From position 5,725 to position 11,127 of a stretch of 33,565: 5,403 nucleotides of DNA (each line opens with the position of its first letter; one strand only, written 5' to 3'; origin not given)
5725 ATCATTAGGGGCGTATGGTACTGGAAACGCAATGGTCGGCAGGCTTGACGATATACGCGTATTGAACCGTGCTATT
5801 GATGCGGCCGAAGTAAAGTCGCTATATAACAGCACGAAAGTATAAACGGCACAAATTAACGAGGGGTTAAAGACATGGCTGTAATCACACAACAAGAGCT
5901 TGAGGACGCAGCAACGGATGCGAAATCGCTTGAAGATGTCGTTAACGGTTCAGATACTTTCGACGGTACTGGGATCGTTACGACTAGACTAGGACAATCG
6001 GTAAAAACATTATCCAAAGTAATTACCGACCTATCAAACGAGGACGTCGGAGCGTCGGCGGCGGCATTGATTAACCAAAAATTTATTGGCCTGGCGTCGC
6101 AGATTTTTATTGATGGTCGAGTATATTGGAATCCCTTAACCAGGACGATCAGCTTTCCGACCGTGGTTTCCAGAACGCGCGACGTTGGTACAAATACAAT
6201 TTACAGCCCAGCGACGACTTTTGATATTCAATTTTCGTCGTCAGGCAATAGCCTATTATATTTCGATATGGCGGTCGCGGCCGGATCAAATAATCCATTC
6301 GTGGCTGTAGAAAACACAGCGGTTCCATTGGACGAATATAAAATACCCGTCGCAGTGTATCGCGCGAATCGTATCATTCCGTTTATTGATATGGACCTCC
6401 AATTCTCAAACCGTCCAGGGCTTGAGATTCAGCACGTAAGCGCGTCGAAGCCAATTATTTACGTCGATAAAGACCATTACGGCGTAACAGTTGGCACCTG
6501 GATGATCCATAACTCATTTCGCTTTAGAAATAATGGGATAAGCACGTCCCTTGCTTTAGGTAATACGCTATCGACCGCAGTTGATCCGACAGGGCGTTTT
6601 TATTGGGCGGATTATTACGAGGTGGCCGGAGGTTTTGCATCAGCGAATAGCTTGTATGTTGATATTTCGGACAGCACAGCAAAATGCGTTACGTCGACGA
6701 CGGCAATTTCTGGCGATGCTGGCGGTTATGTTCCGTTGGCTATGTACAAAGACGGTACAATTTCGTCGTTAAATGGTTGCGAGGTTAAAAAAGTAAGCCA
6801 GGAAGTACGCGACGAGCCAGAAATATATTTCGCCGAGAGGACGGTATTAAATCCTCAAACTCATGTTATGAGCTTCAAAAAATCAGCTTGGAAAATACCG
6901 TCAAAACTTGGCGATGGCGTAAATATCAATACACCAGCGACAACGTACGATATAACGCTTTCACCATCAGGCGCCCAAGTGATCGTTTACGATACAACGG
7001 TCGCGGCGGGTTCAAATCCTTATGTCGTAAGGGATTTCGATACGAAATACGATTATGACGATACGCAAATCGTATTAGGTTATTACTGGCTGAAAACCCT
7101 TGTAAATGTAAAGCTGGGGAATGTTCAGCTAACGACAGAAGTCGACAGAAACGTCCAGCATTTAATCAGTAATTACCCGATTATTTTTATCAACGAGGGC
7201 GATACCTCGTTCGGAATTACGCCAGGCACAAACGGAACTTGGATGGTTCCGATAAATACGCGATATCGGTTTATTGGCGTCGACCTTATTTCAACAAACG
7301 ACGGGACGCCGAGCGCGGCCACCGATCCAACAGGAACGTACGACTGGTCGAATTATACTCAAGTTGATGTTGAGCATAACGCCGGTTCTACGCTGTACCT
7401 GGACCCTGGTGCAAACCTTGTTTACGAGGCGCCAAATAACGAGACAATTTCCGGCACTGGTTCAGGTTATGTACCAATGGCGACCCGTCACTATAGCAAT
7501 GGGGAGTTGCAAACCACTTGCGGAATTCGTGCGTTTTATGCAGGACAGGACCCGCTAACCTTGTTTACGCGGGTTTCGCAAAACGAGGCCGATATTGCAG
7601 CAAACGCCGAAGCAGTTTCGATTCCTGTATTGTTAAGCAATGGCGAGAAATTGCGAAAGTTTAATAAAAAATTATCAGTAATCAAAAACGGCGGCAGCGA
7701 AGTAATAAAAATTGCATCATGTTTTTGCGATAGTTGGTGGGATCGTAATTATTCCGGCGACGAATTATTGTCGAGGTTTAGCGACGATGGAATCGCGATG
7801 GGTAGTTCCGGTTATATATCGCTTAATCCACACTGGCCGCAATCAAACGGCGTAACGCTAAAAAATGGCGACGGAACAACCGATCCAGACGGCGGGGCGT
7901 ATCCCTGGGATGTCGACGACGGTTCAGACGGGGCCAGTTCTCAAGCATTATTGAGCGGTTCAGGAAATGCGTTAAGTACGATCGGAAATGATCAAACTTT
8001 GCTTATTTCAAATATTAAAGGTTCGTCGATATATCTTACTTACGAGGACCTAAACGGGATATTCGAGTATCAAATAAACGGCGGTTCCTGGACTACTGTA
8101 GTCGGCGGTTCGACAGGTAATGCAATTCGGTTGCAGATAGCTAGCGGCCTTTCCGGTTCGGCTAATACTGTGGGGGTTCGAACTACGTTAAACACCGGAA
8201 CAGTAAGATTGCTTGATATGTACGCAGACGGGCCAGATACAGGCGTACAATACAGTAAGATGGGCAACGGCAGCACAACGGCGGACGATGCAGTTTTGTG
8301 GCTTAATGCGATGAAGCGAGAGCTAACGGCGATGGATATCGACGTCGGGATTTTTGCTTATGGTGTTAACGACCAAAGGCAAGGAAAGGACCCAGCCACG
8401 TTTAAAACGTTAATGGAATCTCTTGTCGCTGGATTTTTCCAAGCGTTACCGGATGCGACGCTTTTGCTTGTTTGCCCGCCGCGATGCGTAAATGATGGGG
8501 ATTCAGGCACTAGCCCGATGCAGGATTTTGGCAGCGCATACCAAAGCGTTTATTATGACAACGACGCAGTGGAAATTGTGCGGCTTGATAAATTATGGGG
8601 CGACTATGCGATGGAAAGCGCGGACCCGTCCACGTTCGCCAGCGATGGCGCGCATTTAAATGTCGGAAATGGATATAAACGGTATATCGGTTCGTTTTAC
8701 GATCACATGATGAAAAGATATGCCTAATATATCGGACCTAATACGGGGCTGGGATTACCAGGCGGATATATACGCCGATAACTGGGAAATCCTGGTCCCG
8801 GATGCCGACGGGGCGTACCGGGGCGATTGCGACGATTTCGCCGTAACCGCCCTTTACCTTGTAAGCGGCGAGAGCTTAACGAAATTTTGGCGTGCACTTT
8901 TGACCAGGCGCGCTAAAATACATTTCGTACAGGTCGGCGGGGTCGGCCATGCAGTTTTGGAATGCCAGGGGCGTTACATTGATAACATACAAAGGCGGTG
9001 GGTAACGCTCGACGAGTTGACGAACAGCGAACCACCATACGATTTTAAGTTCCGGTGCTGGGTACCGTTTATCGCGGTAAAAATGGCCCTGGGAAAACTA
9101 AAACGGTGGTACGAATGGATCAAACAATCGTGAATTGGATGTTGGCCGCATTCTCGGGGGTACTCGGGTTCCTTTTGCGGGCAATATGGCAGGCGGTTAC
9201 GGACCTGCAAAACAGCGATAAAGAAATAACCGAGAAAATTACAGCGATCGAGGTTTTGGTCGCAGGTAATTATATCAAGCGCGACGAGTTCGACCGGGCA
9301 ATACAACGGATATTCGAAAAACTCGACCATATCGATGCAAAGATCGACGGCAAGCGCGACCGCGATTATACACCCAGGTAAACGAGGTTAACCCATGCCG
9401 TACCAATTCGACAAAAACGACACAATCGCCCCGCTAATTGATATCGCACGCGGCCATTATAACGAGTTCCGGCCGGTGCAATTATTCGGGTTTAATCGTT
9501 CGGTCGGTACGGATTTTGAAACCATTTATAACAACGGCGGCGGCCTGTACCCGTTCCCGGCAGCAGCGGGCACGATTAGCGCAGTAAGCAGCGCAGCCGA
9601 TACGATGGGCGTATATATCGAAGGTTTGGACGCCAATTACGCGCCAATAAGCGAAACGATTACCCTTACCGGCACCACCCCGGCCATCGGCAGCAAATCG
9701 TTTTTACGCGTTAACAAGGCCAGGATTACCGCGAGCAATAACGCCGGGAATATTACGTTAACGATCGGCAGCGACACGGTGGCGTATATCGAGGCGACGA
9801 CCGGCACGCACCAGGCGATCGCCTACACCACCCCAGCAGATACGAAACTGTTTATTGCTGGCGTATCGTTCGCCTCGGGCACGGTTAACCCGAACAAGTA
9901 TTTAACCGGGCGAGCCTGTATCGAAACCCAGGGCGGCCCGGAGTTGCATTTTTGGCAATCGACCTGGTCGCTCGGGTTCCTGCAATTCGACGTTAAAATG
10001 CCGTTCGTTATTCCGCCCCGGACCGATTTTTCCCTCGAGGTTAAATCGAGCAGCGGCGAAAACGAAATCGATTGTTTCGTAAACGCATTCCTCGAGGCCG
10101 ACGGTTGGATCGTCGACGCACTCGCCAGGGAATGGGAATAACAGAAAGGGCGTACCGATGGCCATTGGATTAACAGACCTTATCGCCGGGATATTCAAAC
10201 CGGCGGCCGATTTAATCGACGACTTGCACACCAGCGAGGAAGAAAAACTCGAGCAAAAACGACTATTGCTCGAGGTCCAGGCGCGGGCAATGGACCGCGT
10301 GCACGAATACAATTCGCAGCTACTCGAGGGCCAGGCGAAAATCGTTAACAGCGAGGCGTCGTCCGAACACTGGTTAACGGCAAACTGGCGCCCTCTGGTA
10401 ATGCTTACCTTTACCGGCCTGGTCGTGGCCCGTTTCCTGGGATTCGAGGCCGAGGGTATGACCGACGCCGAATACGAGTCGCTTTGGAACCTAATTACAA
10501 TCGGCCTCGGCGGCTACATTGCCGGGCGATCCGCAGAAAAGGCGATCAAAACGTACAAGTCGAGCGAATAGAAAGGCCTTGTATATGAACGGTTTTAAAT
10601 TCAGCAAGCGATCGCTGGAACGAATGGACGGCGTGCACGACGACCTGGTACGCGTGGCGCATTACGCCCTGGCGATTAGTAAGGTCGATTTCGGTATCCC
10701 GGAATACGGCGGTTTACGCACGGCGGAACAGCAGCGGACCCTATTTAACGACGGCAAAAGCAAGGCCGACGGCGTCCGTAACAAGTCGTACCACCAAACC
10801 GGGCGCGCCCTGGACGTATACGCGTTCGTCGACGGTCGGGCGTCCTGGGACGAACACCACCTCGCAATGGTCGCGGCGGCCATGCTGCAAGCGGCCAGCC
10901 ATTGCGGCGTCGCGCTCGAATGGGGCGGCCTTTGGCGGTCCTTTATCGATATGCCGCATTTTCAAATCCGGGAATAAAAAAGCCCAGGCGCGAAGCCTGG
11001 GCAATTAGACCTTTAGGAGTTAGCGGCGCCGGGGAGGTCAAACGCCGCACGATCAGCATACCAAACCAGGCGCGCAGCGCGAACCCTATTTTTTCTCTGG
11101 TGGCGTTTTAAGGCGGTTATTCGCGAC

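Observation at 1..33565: Core genome strongly enriched in CpG and in the palindromes TCGA, CTCGAG and CCWGG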

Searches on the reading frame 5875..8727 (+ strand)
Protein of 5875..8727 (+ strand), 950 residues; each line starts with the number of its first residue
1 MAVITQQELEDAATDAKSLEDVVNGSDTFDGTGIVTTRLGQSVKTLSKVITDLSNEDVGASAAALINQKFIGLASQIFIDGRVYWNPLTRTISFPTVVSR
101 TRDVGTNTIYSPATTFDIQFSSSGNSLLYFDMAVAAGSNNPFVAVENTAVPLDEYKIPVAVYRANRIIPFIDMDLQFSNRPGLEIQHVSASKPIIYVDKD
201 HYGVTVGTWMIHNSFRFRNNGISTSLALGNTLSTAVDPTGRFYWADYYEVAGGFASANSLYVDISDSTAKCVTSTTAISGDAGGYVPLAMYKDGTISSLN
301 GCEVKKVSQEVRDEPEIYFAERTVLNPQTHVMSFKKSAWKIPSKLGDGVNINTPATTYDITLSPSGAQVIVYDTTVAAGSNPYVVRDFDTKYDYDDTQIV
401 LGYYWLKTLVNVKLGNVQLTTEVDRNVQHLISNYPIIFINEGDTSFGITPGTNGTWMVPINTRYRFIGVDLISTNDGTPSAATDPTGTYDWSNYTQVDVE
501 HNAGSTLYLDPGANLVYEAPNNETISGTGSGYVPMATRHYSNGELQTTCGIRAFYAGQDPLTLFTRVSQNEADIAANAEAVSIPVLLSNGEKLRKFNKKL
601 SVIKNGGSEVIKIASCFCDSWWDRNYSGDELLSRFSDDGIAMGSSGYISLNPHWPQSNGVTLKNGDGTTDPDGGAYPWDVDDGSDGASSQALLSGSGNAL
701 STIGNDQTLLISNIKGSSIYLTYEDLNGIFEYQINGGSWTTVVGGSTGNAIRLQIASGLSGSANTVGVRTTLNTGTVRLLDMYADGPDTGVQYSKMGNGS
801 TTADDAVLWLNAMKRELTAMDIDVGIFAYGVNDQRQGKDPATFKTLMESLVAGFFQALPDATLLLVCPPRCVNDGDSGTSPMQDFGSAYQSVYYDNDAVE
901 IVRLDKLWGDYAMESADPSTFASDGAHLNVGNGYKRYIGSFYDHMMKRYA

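Call 5: search_protein_families(library=phrogs, proteins=[window:5875-8727:+])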
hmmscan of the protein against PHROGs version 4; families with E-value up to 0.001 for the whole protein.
window:5875-8727:+ (950 aa): 1 family
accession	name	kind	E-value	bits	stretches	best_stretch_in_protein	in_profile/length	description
phrog_14987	-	unknown function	2.7e-24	86.6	1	587-871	278-556/625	-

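Call 21: search_protein_families(library=pfam, proteins=[window:5875-8727:+], max_evalue=0.01)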
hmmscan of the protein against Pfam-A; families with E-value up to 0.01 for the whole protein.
window:5875-8727:+ (950 aa): 1 family
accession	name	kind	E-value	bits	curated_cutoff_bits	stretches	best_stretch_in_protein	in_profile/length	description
PF13472.12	Lipase_GDSL_2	-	1.7e-05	25.8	32.9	1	791-929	36-172/178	GDSL-like Lipase/Acylhydrolase family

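Call 56: find_related_loci(query=window:5875-8727:+, collection=viral_contigs, flank=10000)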
Query window:5875-8727:+ (950 aa) in viral_contigs; peptide patterns used: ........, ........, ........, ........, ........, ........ (x = any residue, [..] = any of these).
1 stretches matched a pattern, but none encodes a relative of the query by tblastn (E <= 1e-3).

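Call 61: find_homologous_proteins(query=window:5875-8727:+, max_evalue=0.00001)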
Query window:5875-8727:+ (950 aa): 4 proteins with E <= 0.00001 among 8000 candidates.
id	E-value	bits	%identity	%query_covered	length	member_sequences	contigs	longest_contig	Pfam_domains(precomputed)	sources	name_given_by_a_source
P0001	0.0e+0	2161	100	100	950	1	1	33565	-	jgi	-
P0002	3.0e-82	295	34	70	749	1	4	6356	-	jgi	jgi:hypothetical protein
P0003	3.5e-12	63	55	8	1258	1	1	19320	PF13472.13,PF00657.29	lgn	-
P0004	4.9e-8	50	55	7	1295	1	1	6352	-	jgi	jgi:hypothetical protein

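Call 62: find_encoding_contigs(protein=P0001, flank=1000, max_places=3)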
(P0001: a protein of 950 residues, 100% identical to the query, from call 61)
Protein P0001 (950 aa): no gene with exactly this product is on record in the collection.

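Call 63: find_encoding_contigs(protein=P0002, flank=10000, max_places=4)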
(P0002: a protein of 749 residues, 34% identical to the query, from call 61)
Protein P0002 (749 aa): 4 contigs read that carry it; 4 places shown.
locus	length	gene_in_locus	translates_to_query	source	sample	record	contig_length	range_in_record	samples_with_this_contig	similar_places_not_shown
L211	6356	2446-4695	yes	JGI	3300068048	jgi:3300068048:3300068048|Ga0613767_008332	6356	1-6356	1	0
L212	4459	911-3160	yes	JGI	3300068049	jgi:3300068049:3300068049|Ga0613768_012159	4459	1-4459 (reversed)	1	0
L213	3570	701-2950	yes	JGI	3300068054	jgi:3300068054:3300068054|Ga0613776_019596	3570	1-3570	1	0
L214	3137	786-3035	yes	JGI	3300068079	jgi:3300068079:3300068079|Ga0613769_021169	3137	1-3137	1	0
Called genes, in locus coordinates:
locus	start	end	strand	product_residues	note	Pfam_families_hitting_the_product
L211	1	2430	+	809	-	?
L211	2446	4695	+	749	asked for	-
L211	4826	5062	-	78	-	-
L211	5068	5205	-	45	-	-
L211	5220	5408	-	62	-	-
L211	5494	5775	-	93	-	-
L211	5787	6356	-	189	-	?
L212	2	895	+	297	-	?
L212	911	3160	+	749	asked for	-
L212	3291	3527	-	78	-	-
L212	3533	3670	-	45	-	-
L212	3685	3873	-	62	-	-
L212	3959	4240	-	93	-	-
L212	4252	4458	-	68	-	?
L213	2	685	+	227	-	?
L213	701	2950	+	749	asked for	-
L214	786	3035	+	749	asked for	-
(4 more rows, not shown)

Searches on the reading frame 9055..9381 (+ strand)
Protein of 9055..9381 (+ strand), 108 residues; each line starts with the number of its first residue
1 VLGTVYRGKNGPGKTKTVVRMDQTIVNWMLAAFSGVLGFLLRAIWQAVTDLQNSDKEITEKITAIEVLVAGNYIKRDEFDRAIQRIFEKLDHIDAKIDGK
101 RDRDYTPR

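Call 93: search_protein_families(library=pfam, proteins=[window:9055-9381:+], max_evalue=0.01)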
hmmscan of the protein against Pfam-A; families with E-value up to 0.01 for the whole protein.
window:9055-9381:+ (108 aa): 1 family
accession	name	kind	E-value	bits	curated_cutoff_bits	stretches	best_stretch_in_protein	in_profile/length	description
PF05227.19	CHASE3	-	0.00034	21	28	1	20-102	13-95/138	CHASE3 domain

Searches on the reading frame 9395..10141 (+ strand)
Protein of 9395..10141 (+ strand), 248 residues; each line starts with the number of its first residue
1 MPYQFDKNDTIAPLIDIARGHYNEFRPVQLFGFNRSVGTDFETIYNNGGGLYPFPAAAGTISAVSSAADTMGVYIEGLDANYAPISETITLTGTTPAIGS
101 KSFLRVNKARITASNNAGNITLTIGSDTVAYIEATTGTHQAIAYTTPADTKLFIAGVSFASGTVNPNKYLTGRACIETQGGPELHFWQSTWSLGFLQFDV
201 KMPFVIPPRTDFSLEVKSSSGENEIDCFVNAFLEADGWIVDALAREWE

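Call 5: search_protein_families(library=phrogs, proteins=[window:9395-10141:+])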
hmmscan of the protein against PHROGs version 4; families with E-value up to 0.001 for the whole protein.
window:9395-10141:+ (248 aa): 1 family
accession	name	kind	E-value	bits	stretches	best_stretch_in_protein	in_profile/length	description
phrog_8198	-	unknown function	6.1e-22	79.2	1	14-227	40-251/262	-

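Call 21: search_protein_families(library=pfam, proteins=[window:9395-10141:+], max_evalue=0.01)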
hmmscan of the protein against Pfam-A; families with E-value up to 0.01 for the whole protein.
window:9395-10141:+ (248 aa): 0 families

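Call 81: search_solved_structures(query=window:9395-10141:+, max_evalue=1)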
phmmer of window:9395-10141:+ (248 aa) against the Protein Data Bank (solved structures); distinct sequences matched with E-value up to 1: 1.
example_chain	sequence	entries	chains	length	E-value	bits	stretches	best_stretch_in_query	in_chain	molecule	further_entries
3dwg_C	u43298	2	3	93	0.034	16.9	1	59-132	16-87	9.5 kDa culture filtrate antigen cfp10A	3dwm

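Call 99: predict_structure(protein=window:9395-10141:+)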
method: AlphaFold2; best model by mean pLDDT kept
length: 248 residues; sequences in the alignment: 1
mean_pLDDT: 33.6   pTM: 0.27
mean pLDDT of the five models: 33.6, 32.2, 28.8, 26.9, 26.8
residues with pLDDT >= 90: 0; 70-90: 0; 50-70: 0; < 50: 248
segments of 3 or more residues with pLDDT < 50: 1-248
pLDDT, mean of each block of 10 residues (from residue 1): 34 31 30 25 32 34 34 34 34 32 31 34 38 37 36 35 28 33 33 35 35 39 37 36 35
secondary structure, 60 per line:
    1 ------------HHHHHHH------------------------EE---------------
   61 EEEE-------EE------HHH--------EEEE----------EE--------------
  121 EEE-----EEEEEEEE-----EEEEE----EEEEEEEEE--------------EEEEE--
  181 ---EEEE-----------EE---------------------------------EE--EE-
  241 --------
elements in order: H13-19 E61-64 E91-94 E121-123 E129-136 E142-146 E151-159 E174-178 E184-187
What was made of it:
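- The 248-aa unknown protein could not be modelled (call 99).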

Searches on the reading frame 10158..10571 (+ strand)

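Call 5: search_protein_families(library=phrogs, proteins=[window:10158-10571:+])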
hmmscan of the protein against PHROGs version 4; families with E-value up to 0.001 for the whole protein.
window:10158-10571:+ (137 aa): 1 family
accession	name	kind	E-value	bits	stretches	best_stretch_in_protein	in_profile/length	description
phrog_3427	-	lysis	3.4e-36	125.3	1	7-134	6-140/141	holin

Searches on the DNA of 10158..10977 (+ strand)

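Call 44: search_dna_similar(query=window:10158-10977:+, collection=phages, mode=distant, max_rows=10)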
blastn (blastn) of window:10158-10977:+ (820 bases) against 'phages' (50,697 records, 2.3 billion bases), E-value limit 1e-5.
Records with a match: 2; places in all: 2; records where one place covers at least 80% of the query: 0.
Best place of each record, by identity: 60-80% 2.
By first word of the organism name: Pseudoalteromonas 2.
By host as written in the record: Pseudoalteromonas sp. 2.
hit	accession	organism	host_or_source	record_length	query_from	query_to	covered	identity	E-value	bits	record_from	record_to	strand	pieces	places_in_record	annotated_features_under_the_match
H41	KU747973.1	Pseudoalteromonas phage vB_PspS-H40/1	Pseudoalteromonas sp.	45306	623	808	23%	70.2%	3e-13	82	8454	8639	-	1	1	putative peptidase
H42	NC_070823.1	Pseudoalteromonas phage vB_PspS-H40/1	Pseudoalteromonas sp.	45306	623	808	23%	70.2%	3e-13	82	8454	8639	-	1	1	endolysin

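Call 80: search_dna_similar(query=L199:1-20294:+, collection=phages, mode=near, max_rows=8)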
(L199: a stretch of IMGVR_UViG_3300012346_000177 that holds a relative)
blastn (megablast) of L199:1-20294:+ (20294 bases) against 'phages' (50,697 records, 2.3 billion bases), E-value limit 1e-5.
No match.
